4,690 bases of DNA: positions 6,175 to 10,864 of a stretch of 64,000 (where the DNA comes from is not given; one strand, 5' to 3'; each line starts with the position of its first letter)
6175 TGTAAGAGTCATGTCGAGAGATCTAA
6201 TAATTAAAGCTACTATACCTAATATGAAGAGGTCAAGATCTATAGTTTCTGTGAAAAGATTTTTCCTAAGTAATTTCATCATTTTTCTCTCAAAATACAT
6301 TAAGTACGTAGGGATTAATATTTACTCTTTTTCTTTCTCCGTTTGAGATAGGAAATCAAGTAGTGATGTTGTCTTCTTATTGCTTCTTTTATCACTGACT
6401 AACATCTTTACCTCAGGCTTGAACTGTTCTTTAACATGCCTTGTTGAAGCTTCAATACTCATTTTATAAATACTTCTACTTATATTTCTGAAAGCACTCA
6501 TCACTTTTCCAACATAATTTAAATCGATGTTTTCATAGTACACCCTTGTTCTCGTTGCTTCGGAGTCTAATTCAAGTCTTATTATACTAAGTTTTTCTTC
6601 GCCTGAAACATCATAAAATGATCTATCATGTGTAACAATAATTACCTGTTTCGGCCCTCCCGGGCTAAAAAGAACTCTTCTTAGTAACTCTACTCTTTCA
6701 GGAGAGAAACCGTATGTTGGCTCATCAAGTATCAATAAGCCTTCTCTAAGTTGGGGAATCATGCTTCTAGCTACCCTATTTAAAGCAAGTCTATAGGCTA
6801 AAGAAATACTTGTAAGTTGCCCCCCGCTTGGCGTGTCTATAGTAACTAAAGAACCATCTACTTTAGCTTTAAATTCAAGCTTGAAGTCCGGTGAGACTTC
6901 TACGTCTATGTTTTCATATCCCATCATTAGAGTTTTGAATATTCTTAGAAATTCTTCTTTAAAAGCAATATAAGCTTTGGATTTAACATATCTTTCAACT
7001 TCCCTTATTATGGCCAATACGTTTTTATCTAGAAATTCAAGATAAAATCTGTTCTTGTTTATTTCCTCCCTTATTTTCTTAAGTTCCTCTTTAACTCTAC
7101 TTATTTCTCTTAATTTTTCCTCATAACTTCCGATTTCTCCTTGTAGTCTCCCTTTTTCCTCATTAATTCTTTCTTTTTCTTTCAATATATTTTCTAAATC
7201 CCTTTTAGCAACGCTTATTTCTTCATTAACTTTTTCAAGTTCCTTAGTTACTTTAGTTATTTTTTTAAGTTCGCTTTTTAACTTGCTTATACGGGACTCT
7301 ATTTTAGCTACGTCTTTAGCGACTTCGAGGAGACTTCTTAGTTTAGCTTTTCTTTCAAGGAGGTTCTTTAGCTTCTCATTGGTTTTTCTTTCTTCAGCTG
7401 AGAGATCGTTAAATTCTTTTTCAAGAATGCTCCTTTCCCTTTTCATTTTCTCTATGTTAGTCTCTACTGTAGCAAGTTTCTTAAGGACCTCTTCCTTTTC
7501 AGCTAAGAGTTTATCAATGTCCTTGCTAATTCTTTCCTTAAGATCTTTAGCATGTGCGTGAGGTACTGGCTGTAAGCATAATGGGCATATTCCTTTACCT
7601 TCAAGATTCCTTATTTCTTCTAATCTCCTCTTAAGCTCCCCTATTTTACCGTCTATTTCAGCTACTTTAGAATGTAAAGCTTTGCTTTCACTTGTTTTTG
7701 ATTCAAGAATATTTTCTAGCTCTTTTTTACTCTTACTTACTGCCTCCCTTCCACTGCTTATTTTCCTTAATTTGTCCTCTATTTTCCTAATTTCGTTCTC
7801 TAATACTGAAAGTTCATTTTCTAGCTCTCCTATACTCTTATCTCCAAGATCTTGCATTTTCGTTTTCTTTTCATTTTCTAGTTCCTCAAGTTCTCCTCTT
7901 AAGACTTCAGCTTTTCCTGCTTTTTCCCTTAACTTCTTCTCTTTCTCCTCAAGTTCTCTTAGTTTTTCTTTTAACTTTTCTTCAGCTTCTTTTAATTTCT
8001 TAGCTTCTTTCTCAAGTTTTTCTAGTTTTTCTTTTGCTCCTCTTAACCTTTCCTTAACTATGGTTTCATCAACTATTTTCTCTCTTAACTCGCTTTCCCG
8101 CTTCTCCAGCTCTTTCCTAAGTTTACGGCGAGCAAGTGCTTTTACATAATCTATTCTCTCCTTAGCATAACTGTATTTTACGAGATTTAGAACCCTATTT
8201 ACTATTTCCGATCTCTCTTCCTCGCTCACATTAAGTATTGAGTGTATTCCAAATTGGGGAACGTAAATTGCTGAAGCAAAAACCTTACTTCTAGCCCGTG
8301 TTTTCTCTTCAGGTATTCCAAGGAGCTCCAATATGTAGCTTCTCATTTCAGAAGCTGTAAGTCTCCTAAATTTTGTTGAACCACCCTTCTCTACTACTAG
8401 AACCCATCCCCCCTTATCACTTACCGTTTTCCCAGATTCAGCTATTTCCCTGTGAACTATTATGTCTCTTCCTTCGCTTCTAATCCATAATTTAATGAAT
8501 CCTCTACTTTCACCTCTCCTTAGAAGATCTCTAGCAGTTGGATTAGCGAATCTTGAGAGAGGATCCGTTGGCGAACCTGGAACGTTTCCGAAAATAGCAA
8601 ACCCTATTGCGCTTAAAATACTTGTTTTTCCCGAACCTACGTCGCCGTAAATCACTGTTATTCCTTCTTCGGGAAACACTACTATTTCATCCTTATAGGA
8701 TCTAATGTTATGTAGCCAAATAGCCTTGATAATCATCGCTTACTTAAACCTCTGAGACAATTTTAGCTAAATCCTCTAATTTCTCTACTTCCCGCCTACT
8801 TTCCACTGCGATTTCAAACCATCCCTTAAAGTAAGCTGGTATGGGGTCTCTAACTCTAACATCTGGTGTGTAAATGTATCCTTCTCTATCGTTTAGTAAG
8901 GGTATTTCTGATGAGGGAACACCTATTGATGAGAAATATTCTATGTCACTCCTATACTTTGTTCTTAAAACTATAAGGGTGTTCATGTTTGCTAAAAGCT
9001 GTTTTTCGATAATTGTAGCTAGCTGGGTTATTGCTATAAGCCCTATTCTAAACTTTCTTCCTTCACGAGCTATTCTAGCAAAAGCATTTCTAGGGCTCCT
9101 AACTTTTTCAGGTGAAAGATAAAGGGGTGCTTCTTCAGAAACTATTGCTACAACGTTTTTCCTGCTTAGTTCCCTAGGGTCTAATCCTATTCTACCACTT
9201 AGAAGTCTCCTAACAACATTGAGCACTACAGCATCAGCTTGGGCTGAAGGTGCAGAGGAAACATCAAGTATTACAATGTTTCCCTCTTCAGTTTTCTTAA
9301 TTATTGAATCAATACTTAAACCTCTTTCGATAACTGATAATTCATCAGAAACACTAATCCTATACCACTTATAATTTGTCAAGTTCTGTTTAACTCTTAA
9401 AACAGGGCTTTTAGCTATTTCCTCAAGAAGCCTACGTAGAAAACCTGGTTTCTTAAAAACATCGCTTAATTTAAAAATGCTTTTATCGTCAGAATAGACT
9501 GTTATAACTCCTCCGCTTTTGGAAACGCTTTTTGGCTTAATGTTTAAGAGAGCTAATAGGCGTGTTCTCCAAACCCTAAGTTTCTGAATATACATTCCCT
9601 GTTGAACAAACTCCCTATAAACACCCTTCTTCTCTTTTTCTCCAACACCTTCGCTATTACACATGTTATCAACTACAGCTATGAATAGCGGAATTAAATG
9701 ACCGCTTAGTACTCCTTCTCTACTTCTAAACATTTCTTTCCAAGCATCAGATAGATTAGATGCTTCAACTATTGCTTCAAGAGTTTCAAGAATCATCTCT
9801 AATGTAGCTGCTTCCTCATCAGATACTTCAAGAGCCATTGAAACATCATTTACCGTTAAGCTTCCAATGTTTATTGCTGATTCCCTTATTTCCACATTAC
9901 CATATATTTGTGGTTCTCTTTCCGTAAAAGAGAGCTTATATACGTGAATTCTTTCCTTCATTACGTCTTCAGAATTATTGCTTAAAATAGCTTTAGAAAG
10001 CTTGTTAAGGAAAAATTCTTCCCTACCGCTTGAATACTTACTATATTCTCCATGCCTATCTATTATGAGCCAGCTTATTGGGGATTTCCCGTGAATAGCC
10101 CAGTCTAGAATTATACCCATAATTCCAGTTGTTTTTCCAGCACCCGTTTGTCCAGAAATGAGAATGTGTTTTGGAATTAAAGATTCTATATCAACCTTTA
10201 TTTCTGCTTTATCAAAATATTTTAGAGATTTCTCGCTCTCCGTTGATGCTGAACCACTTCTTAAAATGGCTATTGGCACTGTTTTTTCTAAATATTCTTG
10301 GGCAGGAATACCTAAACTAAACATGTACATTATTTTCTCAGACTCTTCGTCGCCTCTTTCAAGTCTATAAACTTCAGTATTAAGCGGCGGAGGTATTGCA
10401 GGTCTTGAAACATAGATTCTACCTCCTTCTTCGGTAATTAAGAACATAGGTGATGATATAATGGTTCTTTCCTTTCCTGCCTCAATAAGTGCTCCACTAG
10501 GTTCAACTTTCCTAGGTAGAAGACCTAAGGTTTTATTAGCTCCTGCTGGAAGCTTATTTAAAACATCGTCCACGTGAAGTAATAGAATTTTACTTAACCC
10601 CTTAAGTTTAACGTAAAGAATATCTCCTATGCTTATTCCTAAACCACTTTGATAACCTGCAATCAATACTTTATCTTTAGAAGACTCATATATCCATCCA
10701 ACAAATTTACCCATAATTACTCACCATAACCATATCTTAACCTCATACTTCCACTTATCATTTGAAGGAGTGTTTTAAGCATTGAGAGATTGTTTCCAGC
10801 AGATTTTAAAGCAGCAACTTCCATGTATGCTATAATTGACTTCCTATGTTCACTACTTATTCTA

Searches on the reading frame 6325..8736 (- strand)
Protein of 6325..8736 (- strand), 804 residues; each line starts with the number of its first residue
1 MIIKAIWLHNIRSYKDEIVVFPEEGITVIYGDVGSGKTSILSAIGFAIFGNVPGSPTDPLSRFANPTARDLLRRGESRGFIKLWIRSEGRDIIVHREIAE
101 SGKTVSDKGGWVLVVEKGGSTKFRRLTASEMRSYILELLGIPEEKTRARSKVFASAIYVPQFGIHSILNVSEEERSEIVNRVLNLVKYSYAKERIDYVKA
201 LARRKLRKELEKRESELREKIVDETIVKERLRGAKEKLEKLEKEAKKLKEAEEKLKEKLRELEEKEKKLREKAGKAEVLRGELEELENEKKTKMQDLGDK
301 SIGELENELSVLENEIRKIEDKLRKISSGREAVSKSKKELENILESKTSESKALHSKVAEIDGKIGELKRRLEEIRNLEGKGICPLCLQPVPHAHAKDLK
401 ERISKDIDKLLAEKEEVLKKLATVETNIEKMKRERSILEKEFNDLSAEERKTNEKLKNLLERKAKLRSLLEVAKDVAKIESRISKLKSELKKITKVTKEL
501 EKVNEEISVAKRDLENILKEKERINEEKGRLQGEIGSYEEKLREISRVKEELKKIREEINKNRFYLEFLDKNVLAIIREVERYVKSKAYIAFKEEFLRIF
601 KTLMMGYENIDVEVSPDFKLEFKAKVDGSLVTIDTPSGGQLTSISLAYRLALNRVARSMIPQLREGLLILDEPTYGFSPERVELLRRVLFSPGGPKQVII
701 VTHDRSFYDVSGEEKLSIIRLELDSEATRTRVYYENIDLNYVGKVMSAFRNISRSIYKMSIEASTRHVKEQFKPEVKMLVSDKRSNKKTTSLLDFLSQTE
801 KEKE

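Call 66: search_protein_families(library=pfam, proteins=[window:6325-8736:-], max_evalue=0.00001)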
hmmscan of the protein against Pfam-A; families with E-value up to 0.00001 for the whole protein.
window:6325-8736:- (804 aa): 4 families
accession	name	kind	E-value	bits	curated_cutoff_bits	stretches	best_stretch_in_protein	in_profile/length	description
PF13476.12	AAA_23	-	1.1e-10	42.9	27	1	8-272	4-196/201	AAA domain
PF13175.12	AAA_15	-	2.7e-10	40.8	32.1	1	1-389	1-239/374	AAA ATPase domain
PF13304.12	AAA_21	-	1.2e-08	35.9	27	0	471-704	126-299/304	AAA domain, putative AbiEii toxin, Type IV TA system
PF02463.25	SMC_N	-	2e-08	34.4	40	1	3-47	2-47/220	RecF/RecN/SMC N terminal domain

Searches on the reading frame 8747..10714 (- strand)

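Call 66: search_protein_families(library=pfam, proteins=[window:8747-10714:-], max_evalue=0.00001)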
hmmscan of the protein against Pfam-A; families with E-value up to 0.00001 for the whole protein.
window:8747-10714:- (656 aa): 2 families
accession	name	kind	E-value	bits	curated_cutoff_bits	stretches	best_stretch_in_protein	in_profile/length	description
PF01935.23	DUF87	-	1.3e-18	68.4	23.2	1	168-316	10-123/220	Helicase HerA, central domain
PF01580.24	FtsK_SpoIIIE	-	5.5e-06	26.4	24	0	180-206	38-64/221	FtsK/SpoIIIE family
